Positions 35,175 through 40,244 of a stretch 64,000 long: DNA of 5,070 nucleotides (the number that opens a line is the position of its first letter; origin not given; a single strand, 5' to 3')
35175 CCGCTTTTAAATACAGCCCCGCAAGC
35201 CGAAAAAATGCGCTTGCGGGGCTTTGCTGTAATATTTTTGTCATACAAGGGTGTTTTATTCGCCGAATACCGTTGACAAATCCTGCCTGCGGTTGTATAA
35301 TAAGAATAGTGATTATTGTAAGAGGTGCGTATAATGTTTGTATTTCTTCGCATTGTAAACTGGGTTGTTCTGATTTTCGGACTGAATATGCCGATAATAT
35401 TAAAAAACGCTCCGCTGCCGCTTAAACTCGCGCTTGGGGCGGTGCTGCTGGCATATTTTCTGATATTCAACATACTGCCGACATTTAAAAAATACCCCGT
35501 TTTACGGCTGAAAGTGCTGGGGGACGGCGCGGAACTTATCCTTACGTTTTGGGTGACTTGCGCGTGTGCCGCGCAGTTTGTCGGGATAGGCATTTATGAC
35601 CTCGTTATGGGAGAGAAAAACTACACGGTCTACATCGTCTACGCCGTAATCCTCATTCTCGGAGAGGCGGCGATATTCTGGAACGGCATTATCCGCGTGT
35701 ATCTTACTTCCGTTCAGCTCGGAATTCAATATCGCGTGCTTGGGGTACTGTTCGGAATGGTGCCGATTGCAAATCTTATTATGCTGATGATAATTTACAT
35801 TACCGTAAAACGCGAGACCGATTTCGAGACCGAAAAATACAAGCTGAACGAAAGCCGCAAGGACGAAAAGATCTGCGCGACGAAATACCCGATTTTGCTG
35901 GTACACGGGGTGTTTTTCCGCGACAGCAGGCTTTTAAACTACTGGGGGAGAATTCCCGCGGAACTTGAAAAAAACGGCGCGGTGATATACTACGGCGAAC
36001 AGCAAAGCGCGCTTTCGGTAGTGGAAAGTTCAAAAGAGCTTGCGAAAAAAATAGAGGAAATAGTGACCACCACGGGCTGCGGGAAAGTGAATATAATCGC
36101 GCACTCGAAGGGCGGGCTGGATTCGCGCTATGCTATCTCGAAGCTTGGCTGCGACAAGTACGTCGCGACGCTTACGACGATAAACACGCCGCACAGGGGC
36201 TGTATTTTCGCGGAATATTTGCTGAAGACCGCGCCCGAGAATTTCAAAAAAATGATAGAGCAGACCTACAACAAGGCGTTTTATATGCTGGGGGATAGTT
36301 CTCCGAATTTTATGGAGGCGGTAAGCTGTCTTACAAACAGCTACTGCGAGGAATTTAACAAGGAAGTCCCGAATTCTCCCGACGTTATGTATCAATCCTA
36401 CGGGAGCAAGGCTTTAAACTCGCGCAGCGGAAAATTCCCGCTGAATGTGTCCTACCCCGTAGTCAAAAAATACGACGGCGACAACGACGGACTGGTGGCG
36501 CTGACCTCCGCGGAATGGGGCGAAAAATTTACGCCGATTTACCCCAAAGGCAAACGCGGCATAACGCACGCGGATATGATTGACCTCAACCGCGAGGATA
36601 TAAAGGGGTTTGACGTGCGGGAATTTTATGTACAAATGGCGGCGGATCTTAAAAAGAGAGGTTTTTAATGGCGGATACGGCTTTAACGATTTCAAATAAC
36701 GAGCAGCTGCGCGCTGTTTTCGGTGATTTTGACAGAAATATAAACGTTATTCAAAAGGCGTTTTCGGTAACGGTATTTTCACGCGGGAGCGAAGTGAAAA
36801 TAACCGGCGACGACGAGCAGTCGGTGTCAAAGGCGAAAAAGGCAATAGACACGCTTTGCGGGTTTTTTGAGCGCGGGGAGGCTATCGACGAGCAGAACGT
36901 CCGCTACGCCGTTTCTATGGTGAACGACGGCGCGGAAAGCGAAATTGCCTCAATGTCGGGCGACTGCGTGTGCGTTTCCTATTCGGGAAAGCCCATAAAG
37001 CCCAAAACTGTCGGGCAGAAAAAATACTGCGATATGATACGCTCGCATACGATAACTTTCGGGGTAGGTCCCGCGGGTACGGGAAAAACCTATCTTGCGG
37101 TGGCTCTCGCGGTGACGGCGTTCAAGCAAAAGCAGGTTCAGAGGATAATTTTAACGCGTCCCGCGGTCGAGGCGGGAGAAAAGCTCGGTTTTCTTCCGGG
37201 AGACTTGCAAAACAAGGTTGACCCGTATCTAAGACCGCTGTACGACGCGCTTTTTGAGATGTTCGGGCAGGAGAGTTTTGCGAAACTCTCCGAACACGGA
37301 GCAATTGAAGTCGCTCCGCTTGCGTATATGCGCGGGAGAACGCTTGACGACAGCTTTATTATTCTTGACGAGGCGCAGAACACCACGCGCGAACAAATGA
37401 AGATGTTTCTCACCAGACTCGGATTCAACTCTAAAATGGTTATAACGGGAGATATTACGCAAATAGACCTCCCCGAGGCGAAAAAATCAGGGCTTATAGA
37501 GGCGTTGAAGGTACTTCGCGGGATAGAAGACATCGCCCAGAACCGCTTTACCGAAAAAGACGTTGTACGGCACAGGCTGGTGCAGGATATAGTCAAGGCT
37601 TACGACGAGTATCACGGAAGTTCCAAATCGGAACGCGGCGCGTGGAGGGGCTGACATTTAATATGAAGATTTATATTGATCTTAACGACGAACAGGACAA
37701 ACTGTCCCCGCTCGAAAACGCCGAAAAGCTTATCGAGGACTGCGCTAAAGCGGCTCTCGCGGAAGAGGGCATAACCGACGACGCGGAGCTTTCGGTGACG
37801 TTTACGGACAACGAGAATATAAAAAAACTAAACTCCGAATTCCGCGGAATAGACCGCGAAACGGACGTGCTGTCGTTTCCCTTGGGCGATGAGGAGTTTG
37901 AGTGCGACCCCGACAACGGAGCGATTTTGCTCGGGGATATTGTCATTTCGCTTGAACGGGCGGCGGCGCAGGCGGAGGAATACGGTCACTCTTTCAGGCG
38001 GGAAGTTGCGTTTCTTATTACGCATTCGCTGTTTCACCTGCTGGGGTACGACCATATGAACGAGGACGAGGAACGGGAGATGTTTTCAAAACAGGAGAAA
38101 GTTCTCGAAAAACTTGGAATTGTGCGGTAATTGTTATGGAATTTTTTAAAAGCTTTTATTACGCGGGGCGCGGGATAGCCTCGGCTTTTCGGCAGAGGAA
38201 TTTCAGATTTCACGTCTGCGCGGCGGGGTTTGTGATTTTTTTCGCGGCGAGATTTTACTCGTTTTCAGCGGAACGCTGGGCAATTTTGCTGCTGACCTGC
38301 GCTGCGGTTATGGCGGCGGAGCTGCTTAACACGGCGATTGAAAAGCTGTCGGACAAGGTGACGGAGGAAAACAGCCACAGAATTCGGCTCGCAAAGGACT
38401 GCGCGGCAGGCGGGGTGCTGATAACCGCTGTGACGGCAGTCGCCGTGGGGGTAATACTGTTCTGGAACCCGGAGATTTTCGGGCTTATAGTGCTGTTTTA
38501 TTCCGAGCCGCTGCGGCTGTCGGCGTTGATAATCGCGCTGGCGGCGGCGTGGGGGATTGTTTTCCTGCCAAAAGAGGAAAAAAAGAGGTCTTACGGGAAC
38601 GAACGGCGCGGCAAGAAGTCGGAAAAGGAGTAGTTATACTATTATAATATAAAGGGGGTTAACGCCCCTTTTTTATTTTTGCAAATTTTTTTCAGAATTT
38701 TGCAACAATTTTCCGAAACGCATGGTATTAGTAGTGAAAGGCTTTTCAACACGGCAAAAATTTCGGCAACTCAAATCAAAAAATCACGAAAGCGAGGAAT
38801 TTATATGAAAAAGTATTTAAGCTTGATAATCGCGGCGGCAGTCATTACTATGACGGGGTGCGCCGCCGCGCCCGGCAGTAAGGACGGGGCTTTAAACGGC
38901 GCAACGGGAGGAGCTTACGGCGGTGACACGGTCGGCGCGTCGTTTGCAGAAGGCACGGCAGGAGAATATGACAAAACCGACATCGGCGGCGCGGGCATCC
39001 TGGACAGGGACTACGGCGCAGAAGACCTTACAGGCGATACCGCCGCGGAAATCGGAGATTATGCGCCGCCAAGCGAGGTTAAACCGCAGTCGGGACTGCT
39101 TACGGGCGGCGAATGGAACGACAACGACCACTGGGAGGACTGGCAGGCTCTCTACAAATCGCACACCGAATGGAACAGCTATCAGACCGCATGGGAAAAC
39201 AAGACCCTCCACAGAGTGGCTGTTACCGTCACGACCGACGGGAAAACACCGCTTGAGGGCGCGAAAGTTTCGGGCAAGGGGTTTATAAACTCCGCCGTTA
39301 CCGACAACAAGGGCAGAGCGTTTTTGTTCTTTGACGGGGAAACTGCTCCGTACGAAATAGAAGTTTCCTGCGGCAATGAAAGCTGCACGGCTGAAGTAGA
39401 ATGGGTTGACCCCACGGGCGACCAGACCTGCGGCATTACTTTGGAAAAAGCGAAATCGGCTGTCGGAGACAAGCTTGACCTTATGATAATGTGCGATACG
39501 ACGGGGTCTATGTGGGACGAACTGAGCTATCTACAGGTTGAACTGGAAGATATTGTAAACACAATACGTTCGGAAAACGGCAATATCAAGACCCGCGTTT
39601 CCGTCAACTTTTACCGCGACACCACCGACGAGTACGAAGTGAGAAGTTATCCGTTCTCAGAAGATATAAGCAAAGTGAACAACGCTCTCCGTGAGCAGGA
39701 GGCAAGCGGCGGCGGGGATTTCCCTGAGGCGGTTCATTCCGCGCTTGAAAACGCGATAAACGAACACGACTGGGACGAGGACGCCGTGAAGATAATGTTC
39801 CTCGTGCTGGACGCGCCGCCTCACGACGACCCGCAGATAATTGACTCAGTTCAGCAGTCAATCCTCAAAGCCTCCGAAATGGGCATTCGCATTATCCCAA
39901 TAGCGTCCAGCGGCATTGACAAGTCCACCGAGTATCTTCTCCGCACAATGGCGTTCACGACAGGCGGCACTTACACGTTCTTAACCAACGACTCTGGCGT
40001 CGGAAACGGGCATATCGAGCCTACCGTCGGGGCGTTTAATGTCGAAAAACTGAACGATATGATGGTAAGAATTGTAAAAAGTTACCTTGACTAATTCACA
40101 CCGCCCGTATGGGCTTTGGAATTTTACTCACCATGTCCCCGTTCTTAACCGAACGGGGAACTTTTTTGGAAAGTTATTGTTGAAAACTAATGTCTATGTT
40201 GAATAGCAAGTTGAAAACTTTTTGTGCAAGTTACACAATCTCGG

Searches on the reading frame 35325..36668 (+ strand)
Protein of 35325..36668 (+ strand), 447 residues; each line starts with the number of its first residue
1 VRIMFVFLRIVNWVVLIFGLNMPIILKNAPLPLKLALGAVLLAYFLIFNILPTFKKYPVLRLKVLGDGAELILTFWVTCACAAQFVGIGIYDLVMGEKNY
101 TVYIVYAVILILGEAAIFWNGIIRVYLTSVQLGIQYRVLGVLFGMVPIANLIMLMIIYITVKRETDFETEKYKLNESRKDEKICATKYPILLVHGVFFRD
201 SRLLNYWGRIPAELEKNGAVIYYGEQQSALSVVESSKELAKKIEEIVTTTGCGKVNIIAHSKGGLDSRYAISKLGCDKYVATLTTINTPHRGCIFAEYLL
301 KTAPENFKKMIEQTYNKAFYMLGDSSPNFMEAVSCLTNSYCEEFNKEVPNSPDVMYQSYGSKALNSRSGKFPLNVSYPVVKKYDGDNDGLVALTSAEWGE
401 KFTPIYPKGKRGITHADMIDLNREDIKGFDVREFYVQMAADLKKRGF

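Call 88: search_protein_families(library=pfam, proteins=[window:35325-36668:+], max_evalue=0.00001)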
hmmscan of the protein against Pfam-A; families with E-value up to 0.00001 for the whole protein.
window:35325-36668:+ (447 aa): 1 family
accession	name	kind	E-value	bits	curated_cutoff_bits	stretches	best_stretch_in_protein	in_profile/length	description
PF05057.20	DUF676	-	8.2e-06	25.9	20.3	0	236-301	59-136/217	Putative serine esterase (DUF676)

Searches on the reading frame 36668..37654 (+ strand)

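Call 88: search_protein_families(library=pfam, proteins=[window:36668-37654:+], max_evalue=0.00001)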
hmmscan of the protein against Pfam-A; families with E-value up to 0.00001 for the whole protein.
window:36668-37654:+ (328 aa): 3 families
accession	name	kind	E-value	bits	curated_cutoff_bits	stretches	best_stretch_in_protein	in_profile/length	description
PF02562.22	PhoH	-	1.3e-99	332.2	27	1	110-313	2-205/205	PhoH-like protein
PF13245.12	AAA_19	-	2e-07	31.7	25.1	1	122-266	6-129/134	AAA domain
PF13604.12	AAA_30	-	2.9e-07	30.9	27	1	116-267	5-129/191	AAA domain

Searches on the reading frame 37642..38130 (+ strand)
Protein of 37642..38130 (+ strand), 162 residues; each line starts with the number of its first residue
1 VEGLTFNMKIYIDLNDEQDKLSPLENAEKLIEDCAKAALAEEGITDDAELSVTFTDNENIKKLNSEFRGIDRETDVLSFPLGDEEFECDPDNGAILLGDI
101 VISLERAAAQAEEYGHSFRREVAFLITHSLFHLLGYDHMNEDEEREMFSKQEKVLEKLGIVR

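Call 88: search_protein_families(library=pfam, proteins=[window:37642-38130:+], max_evalue=0.00001)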
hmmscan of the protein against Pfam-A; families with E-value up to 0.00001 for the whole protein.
window:37642-38130:+ (162 aa): 1 family
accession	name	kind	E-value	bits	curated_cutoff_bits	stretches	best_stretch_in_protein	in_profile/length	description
PF02130.23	YbeY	-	3.5e-49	166.4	25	1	26-158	6-129/129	Endoribonuclease YbeY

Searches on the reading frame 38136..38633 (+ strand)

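Call 88: search_protein_families(library=pfam, proteins=[window:38136-38633:+], max_evalue=0.00001)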
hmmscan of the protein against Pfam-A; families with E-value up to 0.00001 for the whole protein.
window:38136-38633:+ (165 aa): 1 family
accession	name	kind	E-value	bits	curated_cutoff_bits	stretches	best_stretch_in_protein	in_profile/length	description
PF01219.24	DAGK_prokar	-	2.5e-28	98.3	22.3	1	9-109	2-102/102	Prokaryotic diacylglycerol kinase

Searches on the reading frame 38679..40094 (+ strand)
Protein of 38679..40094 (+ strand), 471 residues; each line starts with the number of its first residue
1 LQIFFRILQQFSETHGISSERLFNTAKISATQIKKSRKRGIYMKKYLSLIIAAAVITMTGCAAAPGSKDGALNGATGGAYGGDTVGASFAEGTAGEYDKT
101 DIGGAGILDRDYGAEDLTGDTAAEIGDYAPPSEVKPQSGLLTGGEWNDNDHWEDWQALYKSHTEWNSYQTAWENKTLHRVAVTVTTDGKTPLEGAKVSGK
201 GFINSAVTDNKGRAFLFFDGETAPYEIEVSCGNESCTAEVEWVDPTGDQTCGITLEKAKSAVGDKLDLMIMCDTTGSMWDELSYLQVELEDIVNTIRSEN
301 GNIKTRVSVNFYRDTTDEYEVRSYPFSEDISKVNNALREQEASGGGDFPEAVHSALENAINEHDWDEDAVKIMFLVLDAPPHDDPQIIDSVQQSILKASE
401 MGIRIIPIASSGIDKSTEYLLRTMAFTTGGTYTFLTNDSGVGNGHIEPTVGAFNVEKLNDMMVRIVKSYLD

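Call 47: search_protein_families(library=pfam, proteins=[window:38679-40094:+], max_evalue=0.00001)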
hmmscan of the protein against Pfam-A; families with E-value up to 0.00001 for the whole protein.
window:38679-40094:+ (471 aa): 1 family
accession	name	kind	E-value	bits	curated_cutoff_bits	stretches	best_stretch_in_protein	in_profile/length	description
PF25106.1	VWA_4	-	1e-11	45.2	27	1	268-412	2-133/169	von Willebrand factor A domain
